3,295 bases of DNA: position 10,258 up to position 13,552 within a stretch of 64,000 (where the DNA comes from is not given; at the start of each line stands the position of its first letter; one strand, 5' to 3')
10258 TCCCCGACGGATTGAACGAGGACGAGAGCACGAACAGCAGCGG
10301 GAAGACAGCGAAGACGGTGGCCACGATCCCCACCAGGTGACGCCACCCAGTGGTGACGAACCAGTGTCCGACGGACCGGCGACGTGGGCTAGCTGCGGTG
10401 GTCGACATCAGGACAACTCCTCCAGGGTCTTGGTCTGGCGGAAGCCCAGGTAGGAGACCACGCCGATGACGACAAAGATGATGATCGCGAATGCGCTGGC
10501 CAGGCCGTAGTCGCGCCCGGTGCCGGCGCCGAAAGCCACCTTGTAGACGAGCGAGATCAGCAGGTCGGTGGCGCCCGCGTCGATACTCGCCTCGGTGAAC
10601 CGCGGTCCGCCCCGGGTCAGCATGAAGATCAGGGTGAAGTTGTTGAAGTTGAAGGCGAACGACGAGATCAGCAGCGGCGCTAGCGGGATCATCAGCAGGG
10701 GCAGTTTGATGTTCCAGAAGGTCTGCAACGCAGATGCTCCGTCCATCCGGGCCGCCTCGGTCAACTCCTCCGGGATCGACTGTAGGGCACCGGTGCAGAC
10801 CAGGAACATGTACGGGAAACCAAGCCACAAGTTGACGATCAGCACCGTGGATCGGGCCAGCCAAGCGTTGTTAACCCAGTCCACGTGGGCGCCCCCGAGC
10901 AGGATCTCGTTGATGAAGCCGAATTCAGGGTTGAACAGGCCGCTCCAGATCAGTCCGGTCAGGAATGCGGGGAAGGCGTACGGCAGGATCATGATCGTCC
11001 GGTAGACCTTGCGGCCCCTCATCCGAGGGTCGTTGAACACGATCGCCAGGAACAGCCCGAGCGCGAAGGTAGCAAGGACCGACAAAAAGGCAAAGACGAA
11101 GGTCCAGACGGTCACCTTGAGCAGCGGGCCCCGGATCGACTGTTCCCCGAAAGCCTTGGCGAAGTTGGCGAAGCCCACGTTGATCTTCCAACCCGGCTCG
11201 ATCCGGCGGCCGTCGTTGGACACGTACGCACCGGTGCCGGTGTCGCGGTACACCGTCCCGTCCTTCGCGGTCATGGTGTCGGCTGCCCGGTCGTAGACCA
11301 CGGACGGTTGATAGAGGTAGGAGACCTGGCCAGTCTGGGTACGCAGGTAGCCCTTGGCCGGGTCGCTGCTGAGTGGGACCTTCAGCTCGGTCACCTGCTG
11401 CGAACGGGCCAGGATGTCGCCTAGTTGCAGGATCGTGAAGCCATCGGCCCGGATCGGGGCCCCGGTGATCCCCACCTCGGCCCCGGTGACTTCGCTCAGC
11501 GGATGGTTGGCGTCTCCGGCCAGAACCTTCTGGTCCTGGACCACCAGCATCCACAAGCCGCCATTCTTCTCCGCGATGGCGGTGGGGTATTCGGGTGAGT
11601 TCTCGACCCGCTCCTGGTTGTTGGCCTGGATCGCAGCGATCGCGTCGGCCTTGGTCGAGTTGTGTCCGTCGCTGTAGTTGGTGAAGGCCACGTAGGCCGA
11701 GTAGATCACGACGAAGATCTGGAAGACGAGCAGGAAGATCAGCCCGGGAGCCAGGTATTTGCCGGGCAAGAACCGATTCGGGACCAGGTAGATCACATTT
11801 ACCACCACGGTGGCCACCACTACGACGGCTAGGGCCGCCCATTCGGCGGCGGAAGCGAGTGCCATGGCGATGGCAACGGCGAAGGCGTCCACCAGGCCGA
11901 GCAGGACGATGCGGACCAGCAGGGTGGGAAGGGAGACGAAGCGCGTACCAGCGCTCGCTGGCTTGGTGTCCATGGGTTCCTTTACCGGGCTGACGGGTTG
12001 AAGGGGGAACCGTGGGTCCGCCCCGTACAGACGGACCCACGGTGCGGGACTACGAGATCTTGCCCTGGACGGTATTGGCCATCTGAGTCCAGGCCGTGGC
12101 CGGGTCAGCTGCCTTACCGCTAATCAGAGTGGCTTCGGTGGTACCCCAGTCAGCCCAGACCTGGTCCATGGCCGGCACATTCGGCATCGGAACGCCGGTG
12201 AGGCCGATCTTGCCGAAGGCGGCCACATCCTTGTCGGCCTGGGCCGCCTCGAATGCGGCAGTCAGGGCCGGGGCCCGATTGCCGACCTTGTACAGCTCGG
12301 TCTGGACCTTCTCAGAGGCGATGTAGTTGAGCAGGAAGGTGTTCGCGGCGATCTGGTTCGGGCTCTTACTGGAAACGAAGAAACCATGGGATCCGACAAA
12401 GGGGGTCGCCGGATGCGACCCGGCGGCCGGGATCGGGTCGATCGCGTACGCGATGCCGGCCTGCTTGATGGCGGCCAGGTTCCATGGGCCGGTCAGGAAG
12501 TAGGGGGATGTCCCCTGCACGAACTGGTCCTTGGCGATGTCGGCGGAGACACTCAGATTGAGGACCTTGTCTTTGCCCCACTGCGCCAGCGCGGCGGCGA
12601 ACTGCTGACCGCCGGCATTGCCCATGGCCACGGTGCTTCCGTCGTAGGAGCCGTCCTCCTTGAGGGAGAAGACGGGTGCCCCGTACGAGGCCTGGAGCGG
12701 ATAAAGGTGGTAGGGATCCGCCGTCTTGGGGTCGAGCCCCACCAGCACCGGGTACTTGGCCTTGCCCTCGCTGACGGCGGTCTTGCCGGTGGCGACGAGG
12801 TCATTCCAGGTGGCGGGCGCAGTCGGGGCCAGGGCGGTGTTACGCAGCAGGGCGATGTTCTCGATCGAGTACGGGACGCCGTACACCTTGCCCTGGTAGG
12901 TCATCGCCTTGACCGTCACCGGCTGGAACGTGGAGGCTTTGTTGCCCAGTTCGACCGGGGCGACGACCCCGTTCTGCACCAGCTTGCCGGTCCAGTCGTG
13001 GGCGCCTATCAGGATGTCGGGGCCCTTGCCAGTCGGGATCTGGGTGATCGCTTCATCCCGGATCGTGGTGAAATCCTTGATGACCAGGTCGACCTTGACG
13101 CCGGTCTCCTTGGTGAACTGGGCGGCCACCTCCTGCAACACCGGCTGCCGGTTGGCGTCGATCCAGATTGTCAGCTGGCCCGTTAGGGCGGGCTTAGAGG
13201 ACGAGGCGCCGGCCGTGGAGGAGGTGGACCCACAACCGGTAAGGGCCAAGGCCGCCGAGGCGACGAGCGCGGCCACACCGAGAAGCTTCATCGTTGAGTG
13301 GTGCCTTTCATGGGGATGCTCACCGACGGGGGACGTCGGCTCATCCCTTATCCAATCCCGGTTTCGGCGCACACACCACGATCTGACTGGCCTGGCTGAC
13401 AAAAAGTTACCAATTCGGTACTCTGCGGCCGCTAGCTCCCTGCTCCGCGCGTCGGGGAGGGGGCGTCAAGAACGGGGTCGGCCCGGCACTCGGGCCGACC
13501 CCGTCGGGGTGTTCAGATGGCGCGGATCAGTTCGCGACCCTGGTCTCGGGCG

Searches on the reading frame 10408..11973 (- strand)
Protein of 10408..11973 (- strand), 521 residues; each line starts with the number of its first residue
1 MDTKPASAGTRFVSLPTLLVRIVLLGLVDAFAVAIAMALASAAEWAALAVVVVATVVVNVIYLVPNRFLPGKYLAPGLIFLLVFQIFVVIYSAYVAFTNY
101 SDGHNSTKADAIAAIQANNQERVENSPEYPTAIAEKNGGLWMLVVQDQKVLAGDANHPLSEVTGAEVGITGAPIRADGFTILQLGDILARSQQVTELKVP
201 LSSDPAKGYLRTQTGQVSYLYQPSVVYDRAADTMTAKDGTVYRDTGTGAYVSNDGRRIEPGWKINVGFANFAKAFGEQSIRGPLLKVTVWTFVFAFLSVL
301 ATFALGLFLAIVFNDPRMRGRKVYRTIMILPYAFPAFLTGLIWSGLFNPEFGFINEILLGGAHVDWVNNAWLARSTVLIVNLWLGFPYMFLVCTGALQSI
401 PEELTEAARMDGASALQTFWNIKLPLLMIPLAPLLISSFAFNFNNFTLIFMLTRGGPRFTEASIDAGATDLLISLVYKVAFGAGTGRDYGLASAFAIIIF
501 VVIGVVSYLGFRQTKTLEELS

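Call 53: search_protein_families(library=pfam, proteins=[window:10408-11973:-], max_evalue=0.00001)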
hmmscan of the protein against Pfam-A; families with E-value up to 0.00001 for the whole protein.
window:10408-11973:- (521 aa): 2 families
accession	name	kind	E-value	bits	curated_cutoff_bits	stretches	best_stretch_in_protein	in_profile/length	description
PF16296.10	TM_PBP2_N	-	1.4e-26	92.8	31.4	1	79-155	1-82/83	N-terminal of TM subunit in PBP-dependent ABC transporters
PF00528.27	BPD_transp_1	-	1.8e-22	80.4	26.4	1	304-509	3-173/184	Binding-protein-dependent transport system inner membrane component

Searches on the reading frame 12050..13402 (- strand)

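Call 53: search_protein_families(library=pfam, proteins=[window:12050-13402:-], max_evalue=0.00001)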
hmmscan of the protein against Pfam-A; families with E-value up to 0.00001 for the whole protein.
window:12050-13402:- (450 aa): 3 families
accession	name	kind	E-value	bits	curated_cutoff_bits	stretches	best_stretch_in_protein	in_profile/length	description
PF13416.11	SBP_bac_8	-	5e-39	135.2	27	1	92-395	2-277/279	Bacterial extracellular solute-binding protein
PF01547.30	SBP_bac_1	-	2.4e-27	97.2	26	1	84-367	3-306/307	Bacterial extracellular solute-binding protein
PF13531.11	SBP_bac_11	-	2e-06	28.2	25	1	77-216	1-103/227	Bacterial extracellular solute-binding protein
